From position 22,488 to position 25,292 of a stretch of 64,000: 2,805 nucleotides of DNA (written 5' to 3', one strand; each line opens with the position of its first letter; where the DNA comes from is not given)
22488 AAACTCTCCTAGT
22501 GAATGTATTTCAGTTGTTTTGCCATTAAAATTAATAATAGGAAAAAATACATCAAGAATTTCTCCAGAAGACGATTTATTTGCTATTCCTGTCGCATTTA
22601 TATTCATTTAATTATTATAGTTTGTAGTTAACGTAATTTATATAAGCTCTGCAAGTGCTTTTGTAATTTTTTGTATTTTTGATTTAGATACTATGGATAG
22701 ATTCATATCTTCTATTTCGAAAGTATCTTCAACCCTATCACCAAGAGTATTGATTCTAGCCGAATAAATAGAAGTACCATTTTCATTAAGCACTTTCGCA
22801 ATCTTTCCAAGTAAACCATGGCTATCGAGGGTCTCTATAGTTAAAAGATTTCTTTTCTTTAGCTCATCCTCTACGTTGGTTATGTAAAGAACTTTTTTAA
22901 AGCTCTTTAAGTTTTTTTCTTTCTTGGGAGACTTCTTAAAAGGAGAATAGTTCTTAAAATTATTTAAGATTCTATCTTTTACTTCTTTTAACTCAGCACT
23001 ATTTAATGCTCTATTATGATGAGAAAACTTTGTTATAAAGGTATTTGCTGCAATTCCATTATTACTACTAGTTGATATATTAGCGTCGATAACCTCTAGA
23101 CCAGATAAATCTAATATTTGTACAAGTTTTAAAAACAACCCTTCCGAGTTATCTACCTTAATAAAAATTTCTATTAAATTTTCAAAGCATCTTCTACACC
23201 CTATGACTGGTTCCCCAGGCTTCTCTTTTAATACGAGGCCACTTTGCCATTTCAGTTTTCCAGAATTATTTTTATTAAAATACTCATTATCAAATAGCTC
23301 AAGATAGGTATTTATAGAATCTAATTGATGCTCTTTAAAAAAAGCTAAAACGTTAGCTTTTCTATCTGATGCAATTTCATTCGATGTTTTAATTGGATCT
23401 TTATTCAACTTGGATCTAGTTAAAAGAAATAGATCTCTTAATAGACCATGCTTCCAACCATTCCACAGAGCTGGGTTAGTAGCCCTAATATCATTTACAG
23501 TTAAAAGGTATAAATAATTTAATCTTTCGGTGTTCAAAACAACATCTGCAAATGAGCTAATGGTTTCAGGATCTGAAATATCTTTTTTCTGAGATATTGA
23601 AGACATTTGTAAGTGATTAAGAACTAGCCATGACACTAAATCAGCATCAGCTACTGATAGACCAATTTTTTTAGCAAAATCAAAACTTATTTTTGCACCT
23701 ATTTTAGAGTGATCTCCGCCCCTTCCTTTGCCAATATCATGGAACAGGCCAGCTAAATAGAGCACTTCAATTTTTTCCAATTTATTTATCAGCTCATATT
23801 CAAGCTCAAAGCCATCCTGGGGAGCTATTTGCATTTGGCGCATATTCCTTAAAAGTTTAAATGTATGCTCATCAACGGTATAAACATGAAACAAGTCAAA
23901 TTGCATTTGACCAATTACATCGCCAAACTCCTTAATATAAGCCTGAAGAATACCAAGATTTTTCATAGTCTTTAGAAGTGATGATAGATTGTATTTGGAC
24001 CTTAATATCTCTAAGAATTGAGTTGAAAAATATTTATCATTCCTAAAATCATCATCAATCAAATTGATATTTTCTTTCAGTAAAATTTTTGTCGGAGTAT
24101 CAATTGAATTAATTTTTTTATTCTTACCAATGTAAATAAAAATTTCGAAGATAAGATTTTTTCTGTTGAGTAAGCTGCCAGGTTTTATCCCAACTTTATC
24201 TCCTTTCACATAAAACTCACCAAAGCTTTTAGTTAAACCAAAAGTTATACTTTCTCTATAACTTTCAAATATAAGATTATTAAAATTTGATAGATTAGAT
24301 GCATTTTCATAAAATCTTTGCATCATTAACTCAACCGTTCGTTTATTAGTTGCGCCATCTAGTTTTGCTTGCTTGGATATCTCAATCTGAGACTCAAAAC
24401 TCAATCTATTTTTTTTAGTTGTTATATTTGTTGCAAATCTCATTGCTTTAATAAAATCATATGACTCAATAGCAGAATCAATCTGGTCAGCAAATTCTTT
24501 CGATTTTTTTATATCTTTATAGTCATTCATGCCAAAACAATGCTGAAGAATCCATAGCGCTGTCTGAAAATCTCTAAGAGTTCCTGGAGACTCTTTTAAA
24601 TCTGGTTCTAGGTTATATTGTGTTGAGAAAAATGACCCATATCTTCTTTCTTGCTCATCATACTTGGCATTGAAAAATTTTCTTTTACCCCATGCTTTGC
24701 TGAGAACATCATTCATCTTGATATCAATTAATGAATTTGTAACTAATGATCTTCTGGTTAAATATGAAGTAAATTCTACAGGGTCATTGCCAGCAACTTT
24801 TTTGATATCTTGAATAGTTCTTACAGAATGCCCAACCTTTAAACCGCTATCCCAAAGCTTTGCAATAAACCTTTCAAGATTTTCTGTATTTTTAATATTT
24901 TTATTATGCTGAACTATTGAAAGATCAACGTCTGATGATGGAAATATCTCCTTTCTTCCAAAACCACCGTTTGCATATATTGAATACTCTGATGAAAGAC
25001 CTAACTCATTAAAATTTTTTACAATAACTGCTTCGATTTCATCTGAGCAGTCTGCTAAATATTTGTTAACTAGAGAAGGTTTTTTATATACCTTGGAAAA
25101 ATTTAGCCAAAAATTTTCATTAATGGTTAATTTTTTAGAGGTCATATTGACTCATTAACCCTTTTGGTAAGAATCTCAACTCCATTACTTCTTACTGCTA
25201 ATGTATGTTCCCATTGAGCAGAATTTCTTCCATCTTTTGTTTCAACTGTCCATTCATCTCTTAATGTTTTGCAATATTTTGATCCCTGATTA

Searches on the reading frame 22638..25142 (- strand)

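Call 41: search_protein_families(library=pfam, proteins=[window:22638-25142:-], max_evalue=0.00001)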
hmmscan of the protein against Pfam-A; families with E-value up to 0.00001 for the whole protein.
window:22638-25142:- (834 aa): 3 families
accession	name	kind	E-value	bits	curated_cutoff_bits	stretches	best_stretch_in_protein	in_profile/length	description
PF08335.16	GlnD_UR_UTase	-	5.8e-22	78.7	21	1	155-291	1-140/141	GlnD PII-uridylyltransferase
PF01966.28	HD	-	4.5e-12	46.7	22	1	424-536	2-114/116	HD domain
PF22754.3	bHLH-TF_ACT-like_plant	-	2.2e-08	34.6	27.6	0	657-724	13-70/75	Plant bHLH transcription factor, ACT-like domain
